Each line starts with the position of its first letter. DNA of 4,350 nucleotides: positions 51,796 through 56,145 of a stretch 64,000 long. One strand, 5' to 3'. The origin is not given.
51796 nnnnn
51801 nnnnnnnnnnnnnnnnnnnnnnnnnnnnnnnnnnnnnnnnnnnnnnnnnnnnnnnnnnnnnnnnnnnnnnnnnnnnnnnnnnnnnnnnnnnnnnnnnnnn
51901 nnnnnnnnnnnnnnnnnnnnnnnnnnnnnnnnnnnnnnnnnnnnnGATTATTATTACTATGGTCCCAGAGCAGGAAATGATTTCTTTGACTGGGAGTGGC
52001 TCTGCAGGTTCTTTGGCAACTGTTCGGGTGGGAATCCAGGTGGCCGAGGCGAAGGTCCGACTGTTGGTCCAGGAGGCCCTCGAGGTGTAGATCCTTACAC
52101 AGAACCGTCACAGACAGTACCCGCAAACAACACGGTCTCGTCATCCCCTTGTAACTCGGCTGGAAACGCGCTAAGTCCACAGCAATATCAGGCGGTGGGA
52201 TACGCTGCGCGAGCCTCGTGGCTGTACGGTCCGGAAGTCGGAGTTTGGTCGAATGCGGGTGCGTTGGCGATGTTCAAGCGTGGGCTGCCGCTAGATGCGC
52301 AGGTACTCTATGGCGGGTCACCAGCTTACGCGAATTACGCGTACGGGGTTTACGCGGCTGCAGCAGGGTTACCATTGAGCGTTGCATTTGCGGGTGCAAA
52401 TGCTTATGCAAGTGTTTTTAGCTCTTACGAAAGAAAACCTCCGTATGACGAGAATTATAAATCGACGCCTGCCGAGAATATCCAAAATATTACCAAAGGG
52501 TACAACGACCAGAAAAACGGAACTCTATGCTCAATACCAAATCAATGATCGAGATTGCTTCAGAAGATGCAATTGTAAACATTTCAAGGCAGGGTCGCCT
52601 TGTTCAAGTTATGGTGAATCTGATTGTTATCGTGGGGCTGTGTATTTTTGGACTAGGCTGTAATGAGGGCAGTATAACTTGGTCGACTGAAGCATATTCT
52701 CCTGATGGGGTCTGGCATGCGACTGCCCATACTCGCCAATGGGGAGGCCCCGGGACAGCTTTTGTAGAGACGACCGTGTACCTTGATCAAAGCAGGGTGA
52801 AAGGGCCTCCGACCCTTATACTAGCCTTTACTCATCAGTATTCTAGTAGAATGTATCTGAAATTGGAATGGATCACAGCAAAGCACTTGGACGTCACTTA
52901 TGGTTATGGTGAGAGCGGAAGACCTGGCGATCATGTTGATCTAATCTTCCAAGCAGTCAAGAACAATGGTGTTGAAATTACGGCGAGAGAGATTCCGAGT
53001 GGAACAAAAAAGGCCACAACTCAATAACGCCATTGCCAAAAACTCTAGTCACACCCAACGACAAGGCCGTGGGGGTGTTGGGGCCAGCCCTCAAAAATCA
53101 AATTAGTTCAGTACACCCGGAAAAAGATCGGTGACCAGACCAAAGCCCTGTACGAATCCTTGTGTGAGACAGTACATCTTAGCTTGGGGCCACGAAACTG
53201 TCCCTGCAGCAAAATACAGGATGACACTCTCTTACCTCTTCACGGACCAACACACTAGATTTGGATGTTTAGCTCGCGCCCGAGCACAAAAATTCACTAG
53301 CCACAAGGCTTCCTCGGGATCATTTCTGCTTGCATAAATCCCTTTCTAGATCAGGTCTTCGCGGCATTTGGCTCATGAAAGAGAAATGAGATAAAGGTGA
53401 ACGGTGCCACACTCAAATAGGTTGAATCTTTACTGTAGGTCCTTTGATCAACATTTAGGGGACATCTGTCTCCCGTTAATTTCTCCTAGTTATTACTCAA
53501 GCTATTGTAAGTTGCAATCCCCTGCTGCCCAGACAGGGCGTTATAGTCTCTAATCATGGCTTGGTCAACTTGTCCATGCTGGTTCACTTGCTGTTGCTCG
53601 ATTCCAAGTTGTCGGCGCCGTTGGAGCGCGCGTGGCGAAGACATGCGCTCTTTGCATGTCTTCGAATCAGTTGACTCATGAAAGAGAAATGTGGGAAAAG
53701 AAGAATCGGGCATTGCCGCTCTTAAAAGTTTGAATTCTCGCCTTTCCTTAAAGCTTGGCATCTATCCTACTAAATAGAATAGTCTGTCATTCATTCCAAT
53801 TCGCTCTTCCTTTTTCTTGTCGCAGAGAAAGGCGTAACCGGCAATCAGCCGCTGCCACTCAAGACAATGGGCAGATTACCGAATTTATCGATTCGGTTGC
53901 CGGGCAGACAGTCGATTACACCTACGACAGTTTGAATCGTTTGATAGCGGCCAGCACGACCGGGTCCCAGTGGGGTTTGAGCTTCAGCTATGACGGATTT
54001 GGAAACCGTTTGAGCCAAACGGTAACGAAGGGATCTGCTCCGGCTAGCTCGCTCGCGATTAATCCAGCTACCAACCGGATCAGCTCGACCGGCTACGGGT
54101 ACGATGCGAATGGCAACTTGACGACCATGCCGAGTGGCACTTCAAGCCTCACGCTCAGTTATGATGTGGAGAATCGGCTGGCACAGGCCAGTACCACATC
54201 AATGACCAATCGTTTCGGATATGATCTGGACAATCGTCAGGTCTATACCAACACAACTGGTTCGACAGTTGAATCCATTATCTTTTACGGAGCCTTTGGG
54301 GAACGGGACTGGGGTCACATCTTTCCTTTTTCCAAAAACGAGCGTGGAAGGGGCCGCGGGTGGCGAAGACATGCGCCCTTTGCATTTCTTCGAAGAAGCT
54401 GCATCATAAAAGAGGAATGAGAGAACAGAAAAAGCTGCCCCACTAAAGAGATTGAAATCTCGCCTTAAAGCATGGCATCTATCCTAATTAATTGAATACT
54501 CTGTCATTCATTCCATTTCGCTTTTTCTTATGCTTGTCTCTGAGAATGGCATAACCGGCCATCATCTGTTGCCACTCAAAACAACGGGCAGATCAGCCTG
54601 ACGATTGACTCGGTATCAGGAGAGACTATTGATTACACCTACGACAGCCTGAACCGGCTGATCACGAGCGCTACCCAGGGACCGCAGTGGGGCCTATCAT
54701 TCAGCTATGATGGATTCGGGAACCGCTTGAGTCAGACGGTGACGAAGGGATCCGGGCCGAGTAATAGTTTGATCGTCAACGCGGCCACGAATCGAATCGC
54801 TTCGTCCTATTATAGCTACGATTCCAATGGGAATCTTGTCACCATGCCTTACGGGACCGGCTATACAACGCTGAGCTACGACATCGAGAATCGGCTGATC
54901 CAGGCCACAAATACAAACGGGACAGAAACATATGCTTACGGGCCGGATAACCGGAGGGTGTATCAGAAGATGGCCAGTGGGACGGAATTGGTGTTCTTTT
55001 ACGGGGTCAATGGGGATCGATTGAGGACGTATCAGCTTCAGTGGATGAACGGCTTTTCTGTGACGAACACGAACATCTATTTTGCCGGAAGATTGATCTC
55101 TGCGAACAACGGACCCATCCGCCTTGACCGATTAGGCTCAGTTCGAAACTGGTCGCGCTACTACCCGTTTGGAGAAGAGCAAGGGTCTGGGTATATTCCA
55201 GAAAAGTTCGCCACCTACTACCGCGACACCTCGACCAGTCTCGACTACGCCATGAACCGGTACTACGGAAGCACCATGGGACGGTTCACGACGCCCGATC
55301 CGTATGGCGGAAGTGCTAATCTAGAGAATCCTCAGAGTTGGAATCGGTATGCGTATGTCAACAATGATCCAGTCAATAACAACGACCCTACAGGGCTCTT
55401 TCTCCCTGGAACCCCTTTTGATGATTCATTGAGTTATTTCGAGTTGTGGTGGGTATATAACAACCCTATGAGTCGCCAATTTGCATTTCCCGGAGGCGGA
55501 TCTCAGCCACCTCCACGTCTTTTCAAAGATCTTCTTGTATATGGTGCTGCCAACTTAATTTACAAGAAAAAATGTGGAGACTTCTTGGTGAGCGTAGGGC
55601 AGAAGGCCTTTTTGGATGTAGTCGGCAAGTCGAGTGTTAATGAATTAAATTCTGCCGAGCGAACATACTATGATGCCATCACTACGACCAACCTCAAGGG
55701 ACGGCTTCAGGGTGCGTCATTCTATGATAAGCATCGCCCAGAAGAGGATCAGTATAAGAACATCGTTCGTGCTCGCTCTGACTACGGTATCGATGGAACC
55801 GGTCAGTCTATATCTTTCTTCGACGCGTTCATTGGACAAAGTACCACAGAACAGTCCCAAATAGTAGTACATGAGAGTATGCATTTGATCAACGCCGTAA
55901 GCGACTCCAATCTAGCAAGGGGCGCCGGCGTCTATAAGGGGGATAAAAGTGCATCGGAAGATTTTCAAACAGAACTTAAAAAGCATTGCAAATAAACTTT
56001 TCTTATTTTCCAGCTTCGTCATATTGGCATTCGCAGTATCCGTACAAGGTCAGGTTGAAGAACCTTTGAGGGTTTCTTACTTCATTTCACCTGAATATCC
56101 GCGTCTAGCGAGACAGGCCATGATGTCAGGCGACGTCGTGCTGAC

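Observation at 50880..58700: Array of RHS/YD-repeat C-terminal toxin cassettes with distinct toxin tips and candidate immunity genes, without a full-length rhs gene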

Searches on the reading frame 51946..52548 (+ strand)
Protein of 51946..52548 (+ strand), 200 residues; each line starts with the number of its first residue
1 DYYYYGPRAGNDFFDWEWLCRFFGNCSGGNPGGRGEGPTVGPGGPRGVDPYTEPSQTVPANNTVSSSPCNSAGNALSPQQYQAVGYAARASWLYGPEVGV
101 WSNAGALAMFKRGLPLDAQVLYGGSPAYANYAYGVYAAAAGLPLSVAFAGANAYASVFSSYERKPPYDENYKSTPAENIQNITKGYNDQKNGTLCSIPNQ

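Call 47: search_protein_families(library=pfam, proteins=[window:51946-52548:+], max_evalue=1)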
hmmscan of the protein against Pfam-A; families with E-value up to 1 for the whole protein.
window:51946-52548:+ (200 aa): 2 families
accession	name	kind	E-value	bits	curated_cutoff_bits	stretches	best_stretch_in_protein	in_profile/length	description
PF15607.11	Ntox44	-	0.064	14.1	24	1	126-186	44-99/104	Bacterial toxin 44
PF14608.12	zf-CCCH_2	-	0.27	12.3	25.8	1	19-28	1-11/19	RNA-binding, Nab2-type zinc finger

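Call 50: find_homologous_proteins(query=window:51946-52548:+, max_evalue=0.001)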
Query window:51946-52548:+ (200 aa): 29 proteins with E <= 0.001 among 560 candidates.
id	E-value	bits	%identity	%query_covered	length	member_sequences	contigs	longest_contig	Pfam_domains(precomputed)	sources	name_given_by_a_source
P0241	3.5e-52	196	66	76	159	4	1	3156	-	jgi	jgi:hypothetical protein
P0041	3.0e-50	189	69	68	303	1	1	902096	-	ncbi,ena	-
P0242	8.9e-49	185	65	72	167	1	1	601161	-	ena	-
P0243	2.8e-48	183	67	67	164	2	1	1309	-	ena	-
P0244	1.0e-39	155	63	73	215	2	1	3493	-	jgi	-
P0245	5.3e-39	153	55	73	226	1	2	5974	-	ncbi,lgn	-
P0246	7.1e-34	136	61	56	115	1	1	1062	-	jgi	-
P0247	4.7e-29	120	66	45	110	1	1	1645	-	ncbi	-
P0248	3.9e-27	114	50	64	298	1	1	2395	-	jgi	-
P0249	8.3e-27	113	47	70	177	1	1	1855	-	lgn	-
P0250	1.4e-26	112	52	65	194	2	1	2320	-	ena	-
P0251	1.6e-25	109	48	66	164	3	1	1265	-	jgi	jgi:uncharacterized protein RhaS with RHS repeats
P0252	2.3e-25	108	47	65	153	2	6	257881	-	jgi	jgi:hypothetical protein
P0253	3.5e-25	107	48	69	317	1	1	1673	PF25023.2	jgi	jgi:RHS repeat-associated protein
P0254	3.9e-25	107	50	68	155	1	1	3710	-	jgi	jgi:hypothetical protein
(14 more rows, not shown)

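Call 54: search_protein_families(library=pfam, alignment_id=A3, max_evalue=1)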
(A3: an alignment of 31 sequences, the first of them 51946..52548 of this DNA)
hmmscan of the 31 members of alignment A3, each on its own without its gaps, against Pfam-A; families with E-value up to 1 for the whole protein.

A. member 1, window:51946-52548:+ (200 aa): 2 families
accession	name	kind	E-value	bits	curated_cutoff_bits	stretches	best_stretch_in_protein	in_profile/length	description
PF15607.11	Ntox44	-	0.064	14.1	24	1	126-186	44-99/104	Bacterial toxin 44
PF14608.12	zf-CCCH_2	-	0.27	12.3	25.8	1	19-28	1-11/19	RNA-binding, Nab2-type zinc finger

B. families by the number of members that match (of 31 scanned): 9 families
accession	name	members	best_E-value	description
PF15607.11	Ntox44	13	0.00036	Bacterial toxin 44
PF05593.20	RHS_repeat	1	1.8e-09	RHS Repeat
PF17780.6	OCRE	1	0.0011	OCRE domain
PF22691.2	Thiolase_C_1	1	0.028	Thiolase C-terminal domain-like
PF03527.20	RHS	1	0.035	RHS protein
PF22867.1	YoaL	1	0.081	Protein YoaL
PF20392.3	DUF6687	1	0.18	Family of unknown function (DUF6687)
PF14608.12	zf-CCCH_2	1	0.27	RNA-binding, Nab2-type zinc finger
PF19982.4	DUF6418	1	0.35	Family of unknown function (DUF6418)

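Call 59: predict_structure(alignment_id=A3)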
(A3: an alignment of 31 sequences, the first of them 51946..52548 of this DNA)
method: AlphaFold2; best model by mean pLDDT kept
length: 200 residues; sequences in the alignment: 31
mean_pLDDT: 77.2   pTM: 0.71
mean pLDDT of the five models: 77.2, 75.7, 75.7, 72.3, 72.0
residues with pLDDT >= 90: 94; 70-90: 39; 50-70: 25; < 50: 42
segments of 3 or more residues with pLDDT < 50: 1-13, 27-45, 47-49, 59-61
pLDDT, mean of each block of 10 residues (from residue 1): 40 55 53 42 47 49 69 95 95 83 86 91 93 97 93 89 86 94 97 89
secondary structure, 60 per line:
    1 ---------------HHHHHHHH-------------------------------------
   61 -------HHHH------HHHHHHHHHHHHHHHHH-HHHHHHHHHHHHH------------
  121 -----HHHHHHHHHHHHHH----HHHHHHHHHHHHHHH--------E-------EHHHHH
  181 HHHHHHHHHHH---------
elements in order: H16-23 H68-71 H78-94 H96-108 H126-139 H144-158 H176-191

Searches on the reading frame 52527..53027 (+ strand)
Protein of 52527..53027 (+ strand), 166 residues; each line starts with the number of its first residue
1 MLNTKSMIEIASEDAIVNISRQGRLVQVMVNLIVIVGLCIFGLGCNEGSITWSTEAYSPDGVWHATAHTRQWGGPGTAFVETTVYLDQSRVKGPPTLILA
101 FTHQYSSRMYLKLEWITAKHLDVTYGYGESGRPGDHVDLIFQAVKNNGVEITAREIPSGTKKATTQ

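Call 4: search_protein_families(library=pfam, proteins=[window:52527-53027:+], max_evalue=0.01)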
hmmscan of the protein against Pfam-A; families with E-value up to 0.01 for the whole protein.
window:52527-53027:+ (166 aa): 0 families

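Call 10: search_protein_families(library=ncbifam, proteins=[window:52527-53027:+], max_evalue=0.01)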
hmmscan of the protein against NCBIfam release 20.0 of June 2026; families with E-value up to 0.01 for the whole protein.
window:52527-53027:+ (166 aa): 0 families

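Call 13: find_encoding_contigs(protein=window:52527-53027:+, flank=10000, max_places=6)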
Protein window:52527-53027:+ (166 aa): 1 contig read that carries it; 1 place shown.
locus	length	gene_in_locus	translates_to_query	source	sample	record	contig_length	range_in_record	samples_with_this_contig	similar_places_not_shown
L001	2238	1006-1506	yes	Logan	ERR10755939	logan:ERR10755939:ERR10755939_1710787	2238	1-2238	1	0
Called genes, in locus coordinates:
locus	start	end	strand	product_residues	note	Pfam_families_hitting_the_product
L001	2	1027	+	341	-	?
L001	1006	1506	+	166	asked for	-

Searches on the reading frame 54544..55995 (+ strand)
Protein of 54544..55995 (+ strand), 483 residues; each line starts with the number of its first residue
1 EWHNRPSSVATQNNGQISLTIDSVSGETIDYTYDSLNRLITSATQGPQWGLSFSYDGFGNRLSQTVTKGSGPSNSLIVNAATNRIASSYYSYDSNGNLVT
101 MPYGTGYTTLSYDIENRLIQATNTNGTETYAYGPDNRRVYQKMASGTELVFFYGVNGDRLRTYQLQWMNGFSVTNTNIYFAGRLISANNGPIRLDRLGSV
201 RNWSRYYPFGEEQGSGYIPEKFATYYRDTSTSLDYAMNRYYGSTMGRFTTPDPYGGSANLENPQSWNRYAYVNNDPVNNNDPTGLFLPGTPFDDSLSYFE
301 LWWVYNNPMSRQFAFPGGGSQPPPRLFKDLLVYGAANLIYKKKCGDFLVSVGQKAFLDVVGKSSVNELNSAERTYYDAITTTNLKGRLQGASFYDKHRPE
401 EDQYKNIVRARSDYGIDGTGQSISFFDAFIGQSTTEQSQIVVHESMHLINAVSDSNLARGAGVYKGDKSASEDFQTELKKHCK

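Call 4: search_protein_families(library=pfam, proteins=[window:54727-55995:+], max_evalue=0.01)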
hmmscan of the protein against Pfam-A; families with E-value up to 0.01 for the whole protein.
window:54727-55995:+ (422 aa): 1 family
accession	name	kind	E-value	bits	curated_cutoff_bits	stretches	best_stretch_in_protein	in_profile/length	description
PF05593.20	RHS_repeat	-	0.00013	22.7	22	1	31-66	1-37/38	RHS Repeat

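Call 10: search_protein_families(library=ncbifam, proteins=[window:54544-55995:+], max_evalue=0.01)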
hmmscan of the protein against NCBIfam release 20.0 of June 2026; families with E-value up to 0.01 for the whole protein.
window:54544-55995:+ (483 aa): 3 families
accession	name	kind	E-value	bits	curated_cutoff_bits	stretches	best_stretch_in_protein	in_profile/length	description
TIGR03696.1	Rhs_assc_core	domain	1.1e-15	57.8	32.5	1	206-285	1-76/76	RHS repeat-associated core domain-containing protein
TIGR01643.1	YD_repeat_2x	repeat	4.5e-07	30.1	15.8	0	33-69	1-36/42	YD repeat-containing protein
NF041261.1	RHS_core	equivalog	0.00061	17.7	2000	0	227-285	1210-1261/1261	RHS element core protein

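Call 12: search_solved_structures(query=window:54544-55995:+, max_evalue=0.01)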
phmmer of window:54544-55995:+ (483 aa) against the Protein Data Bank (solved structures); distinct sequences matched with E-value up to 0.01: 5.
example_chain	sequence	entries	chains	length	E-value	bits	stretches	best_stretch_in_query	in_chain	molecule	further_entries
7q97_A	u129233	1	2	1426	6e-11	45.3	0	221-271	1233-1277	Rhs family protein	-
8cp6_B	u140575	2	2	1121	6e-11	45.3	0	211-285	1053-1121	Toxin protein Tse5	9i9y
8qja_A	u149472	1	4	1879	2.8e-08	36.5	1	19-161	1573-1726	Putative type VI secretion system YD repeat-containing Rhs element Vgr protein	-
8uxt_A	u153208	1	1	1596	3.3e-07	33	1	18-159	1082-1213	Tse15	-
8uy4_A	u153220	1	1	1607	3.3e-07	33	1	18-159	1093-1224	Tse15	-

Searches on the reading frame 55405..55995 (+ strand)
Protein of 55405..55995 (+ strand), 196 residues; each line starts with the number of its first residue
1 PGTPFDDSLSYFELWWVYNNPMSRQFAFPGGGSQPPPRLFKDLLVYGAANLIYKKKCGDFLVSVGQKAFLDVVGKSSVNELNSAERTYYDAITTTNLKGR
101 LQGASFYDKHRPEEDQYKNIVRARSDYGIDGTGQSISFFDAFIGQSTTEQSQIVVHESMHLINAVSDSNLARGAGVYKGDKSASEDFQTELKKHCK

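Call 47: search_protein_families(library=pfam, proteins=[window:55405-55995:+], max_evalue=1)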
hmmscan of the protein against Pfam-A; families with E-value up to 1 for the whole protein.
window:55405-55995:+ (196 aa): 0 families

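Call 62: search_protein_representatives(protein=window:55405-55995:+)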
Query: 196 residues. Proteins with E-value up to 0.001 (for the whole library): 46; up to 1e-10: 23; up to 1e-30: 6. The best 46 are listed.
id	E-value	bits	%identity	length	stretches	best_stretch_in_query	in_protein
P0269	3.7e-49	183.7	52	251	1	30-196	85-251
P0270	1.1e-47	179.0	55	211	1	33-195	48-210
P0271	1.1e-39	152.8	73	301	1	1-96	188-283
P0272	7.9e-39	150.0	63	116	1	83-196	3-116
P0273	2.6e-33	132.0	45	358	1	26-196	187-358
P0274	7.5e-32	127.3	60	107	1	94-196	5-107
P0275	4.6e-30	121.4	47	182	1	54-195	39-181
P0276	3.0e-22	95.9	53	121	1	104-196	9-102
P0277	1.3e-21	93.8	37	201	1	25-196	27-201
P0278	5.0e-20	88.7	39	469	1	30-196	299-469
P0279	7.8e-19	84.8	40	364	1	27-196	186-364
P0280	4.5e-18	82.3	55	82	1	63-138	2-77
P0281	1.7e-17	80.4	38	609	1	30-196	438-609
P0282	5.5e-17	78.8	37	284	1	27-196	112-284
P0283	2.6e-15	73.3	38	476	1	37-196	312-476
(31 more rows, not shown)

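Call 71: predict_structure(alignment_id=A4)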
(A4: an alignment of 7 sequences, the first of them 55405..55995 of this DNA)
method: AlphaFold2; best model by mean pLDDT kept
length: 196 residues; sequences in the alignment: 7
mean_pLDDT: 43.8   pTM: 0.36
mean pLDDT of the five models: 43.8, 43.1, 42.0, 39.5, 39.1
residues with pLDDT >= 90: 0; 70-90: 8; 50-70: 74; < 50: 114
segments of 3 or more residues with pLDDT < 50: 1-40, 72-143
pLDDT, mean of each block of 10 residues (from residue 1): 27 24 26 34 56 54 54 41 38 32 33 33 29 36 52 56 57 71 68 64
secondary structure, 60 per line:
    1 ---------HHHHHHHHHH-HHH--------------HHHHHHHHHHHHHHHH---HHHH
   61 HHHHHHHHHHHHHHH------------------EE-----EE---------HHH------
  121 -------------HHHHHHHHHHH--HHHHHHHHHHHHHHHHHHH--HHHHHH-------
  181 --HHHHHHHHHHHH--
elements in order: H10-19 H38-53 H57-75 H134-144 H147-165 H168-173 H183-194

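Call 73: search_solved_structures(query=A5, max_evalue=10)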
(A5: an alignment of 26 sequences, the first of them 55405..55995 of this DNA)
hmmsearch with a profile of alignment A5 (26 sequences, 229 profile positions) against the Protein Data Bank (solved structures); distinct sequences matched with E-value up to 10: 8.
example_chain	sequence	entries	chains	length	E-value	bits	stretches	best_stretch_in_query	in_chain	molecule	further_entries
6h6e_F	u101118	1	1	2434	0.036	17.1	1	3-46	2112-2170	TcdB2,TccC3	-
6suf_F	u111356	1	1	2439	0.036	17.1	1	3-46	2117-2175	TcdB2,TccC3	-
6suq_A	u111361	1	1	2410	0.087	15.8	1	3-46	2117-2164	TcdB2,TccC3,Genome polyprotein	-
9c4k_Q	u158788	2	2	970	0.12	15.3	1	3-46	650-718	Toxin subunit YenC2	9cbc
9pt5_A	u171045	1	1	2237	0.13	15.3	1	6-46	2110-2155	Teneurin-like protein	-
6sup_A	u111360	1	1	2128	0.19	14.7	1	3-45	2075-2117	TcdB2,TccC3,Cell division control protein 42 homolog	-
6h6f_F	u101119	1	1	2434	0.24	14.4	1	3-46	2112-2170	TcdB2,TccC3,TccC3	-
6sue_F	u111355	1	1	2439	0.25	14.4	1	3-46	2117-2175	TcdB2,TccC3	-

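Call 74: search_protein_families(library=pfam, alignment_id=A5, max_evalue=1)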
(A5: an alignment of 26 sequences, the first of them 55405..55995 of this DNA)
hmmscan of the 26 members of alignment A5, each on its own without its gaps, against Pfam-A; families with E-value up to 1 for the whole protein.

A. member 1, window:55405-55995:+ (196 aa): 0 families

B. families by the number of members that match (of 26 scanned): 6 families
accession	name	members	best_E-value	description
PF10263.15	SprT-like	1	0.015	SprT-like family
PF13699.11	eCIS_core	1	0.019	eCIS core domain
PF14521.12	Aspzincin_M35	1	0.11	Lysine-specific metallo-endopeptidase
PF07020.16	Orthopox_C10L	1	0.15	Orthopoxvirus C10L protein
PF25439.1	TPR_CFAP46_N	1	0.16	CFAP46, N-terminal TPR repeats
PF23975.1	DUF7301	1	0.23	Family of unknown function (DUF7301)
